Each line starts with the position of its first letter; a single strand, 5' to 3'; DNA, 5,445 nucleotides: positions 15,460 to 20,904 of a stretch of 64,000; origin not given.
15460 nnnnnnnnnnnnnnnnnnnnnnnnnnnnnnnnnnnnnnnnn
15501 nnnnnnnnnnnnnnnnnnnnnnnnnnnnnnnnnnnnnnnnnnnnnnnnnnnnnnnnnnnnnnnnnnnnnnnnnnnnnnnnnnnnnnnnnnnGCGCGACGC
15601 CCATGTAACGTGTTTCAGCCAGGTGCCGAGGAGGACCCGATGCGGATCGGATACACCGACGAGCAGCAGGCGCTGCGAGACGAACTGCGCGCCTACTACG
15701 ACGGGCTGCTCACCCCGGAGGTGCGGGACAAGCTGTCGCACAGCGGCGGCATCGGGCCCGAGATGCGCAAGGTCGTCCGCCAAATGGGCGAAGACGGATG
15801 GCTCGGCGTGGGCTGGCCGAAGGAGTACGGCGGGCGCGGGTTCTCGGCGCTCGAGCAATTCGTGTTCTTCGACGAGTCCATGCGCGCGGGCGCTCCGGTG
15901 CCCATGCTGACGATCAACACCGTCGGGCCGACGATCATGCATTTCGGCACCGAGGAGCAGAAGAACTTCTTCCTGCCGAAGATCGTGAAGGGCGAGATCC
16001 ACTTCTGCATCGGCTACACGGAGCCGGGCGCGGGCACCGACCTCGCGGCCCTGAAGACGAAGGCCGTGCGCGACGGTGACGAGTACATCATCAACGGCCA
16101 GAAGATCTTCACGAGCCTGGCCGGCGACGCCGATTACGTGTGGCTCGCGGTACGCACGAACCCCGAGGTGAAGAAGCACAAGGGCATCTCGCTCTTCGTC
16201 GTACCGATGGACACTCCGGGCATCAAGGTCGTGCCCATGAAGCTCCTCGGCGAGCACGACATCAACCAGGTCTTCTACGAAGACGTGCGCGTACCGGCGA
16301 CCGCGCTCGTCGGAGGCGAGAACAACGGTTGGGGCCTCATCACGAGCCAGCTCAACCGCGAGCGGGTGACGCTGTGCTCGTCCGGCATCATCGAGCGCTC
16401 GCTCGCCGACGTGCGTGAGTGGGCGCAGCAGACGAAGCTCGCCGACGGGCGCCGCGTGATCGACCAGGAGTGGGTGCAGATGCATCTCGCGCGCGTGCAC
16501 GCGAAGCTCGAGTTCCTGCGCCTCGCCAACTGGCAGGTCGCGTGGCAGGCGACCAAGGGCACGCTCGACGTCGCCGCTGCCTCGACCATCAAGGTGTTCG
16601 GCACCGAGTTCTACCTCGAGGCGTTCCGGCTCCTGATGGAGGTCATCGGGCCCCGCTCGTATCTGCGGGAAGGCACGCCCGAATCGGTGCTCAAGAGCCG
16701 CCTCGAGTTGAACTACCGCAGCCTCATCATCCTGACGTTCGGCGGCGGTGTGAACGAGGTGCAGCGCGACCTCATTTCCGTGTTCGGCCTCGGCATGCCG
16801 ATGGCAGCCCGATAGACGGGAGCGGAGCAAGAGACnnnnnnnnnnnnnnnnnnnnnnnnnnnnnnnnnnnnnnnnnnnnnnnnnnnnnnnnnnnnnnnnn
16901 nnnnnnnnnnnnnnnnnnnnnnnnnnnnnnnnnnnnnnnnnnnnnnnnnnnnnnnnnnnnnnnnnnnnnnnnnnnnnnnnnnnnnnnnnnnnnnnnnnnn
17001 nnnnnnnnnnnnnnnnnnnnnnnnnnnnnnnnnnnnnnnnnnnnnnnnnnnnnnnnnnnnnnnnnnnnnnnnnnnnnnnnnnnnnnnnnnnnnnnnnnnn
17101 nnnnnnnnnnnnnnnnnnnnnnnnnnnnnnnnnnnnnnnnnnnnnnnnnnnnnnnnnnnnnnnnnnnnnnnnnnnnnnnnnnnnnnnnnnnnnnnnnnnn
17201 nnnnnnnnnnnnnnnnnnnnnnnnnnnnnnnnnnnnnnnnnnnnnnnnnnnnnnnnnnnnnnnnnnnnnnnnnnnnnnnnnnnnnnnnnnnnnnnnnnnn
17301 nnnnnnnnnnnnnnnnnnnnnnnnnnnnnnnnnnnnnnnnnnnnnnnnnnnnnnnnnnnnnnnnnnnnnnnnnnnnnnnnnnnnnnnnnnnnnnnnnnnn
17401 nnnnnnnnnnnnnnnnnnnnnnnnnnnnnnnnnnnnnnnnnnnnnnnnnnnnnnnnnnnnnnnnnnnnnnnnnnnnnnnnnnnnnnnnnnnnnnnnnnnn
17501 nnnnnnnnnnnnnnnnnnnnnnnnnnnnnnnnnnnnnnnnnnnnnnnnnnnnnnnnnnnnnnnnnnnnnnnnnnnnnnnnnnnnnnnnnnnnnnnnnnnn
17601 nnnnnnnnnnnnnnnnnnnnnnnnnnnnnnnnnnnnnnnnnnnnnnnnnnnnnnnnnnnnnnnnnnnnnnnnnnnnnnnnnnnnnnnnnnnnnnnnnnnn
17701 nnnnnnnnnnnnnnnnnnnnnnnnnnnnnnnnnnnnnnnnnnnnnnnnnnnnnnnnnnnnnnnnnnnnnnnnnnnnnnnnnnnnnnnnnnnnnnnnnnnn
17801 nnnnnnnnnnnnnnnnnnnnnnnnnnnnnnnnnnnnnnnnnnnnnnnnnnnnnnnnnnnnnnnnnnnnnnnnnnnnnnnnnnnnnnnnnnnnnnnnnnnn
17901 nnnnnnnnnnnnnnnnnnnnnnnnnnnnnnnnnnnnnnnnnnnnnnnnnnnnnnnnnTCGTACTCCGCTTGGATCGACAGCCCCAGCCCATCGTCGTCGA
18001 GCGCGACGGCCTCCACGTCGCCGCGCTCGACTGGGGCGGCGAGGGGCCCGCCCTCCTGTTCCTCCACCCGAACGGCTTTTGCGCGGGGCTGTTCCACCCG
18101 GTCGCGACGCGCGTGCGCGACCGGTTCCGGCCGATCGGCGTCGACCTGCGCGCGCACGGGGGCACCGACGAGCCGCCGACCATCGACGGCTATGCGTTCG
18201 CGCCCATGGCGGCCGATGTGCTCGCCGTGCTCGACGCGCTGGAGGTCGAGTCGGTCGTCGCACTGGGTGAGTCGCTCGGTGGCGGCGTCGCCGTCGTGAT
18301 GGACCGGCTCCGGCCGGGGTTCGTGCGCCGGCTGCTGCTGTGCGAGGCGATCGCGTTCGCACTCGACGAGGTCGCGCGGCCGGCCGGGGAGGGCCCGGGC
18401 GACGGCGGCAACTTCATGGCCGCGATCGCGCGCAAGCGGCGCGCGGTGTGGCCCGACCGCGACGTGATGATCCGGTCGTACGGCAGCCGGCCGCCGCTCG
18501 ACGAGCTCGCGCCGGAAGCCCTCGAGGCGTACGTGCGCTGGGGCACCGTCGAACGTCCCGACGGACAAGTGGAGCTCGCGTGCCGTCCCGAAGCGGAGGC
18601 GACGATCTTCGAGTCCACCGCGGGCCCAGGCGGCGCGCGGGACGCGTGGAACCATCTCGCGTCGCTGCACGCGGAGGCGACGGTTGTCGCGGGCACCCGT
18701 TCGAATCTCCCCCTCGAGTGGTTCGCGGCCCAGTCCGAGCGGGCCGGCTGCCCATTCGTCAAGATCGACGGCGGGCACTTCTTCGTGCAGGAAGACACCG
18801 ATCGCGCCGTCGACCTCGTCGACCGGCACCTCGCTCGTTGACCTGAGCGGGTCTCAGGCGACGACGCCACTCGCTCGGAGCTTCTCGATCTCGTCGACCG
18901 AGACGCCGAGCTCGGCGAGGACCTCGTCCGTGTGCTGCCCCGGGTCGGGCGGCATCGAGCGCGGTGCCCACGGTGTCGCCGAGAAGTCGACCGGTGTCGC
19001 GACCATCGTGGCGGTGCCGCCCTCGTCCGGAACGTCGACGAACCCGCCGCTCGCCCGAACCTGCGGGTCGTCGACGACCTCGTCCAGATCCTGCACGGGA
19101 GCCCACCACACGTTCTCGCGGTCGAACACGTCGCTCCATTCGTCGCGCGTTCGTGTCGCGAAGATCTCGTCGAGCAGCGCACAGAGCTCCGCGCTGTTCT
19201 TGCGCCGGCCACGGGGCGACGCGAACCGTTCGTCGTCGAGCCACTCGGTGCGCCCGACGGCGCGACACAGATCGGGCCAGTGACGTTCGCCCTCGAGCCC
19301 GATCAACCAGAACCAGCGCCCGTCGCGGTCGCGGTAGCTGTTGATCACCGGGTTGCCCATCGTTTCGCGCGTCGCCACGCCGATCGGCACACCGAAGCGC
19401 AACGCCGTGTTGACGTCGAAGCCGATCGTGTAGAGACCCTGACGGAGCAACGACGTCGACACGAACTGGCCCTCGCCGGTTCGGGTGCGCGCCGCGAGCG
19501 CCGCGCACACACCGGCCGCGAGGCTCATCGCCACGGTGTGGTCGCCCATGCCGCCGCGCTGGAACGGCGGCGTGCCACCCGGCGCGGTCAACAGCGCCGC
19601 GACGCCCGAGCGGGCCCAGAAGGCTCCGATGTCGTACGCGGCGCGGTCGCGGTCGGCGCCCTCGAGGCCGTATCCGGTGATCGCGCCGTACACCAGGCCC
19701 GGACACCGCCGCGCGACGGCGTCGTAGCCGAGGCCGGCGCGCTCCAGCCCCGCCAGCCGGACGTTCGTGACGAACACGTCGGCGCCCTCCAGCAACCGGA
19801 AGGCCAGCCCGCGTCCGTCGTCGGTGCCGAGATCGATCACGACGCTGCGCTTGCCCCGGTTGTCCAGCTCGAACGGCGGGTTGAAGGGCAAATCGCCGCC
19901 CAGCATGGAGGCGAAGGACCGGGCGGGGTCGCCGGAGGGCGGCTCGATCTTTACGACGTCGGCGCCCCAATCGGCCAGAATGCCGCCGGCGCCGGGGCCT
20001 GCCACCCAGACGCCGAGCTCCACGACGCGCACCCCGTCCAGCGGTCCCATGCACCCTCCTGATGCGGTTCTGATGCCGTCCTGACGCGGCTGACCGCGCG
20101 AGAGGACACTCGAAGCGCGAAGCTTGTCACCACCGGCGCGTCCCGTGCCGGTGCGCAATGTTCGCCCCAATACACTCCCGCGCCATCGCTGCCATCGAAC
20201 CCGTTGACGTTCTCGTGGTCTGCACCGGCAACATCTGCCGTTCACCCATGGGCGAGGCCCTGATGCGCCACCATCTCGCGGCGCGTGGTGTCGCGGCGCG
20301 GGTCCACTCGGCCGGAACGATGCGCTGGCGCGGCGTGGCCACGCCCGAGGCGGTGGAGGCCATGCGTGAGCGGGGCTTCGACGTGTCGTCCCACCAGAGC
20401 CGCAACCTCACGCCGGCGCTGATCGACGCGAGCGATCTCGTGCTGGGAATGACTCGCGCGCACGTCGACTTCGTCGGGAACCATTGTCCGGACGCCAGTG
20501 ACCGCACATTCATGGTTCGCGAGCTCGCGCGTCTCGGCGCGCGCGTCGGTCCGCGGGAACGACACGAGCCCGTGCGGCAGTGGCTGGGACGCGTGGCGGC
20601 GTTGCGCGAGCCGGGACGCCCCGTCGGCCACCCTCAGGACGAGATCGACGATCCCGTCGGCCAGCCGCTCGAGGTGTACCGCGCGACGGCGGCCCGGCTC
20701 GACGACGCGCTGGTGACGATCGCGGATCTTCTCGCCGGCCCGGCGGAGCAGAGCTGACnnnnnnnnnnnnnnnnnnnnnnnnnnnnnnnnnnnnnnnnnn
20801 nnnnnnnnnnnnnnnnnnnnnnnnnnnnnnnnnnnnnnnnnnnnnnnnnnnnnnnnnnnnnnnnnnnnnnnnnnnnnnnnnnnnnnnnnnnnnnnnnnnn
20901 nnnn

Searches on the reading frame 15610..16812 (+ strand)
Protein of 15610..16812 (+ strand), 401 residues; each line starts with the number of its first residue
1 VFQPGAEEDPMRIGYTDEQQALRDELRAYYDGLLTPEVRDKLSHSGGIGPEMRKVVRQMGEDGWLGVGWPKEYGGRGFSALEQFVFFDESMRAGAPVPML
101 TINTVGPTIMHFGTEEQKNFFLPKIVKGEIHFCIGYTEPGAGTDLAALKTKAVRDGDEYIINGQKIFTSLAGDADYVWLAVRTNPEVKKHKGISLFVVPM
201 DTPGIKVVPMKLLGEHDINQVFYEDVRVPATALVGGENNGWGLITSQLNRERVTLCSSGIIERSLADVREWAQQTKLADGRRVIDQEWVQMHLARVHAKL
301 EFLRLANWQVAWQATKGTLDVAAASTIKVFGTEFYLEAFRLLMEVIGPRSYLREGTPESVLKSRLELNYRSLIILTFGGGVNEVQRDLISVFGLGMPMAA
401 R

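Call 34: search_protein_families(library=pfam, proteins=[window:15610-16812:+], max_evalue=0.00001)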
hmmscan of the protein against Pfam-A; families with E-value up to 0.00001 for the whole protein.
window:15610-16812:+ (401 aa): 3 families
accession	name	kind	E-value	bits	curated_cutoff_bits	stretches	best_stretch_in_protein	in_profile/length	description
PF00441.29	Acyl-CoA_dh_1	-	2.6e-28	99.5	22.4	1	238-389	1-145/150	Acyl-CoA dehydrogenase, C-terminal domain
PF02771.21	Acyl-CoA_dh_N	-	8.9e-25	87.7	22.9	1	16-129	1-113/113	Acyl-CoA dehydrogenase, N-terminal domain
PF02770.24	Acyl-CoA_dh_M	-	8.2e-22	77.6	33.3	1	133-218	1-87/97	Acyl-CoA dehydrogenase, middle domain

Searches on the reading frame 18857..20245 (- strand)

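Call 34: search_protein_families(library=pfam, proteins=[window:18857-20245:-], max_evalue=0.00001)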
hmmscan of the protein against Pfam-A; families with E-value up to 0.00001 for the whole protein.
window:18857-20245:- (463 aa): 1 family
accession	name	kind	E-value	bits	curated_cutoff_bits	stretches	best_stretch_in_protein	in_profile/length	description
PF02515.22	CoA_transf_3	-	7.9e-107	358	23.3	1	69-439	1-366/366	CoA-transferase family III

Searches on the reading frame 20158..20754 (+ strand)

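Call 34: search_protein_families(library=pfam, proteins=[window:20158-20754:+], max_evalue=0.00001)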
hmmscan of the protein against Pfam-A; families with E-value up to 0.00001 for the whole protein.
window:20158-20754:+ (199 aa): 1 family
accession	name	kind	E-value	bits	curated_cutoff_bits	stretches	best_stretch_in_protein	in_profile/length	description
PF01451.26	LMWPc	-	7.3e-24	85.1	23.2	1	18-120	1-107/144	Low molecular weight phosphotyrosine protein phosphatase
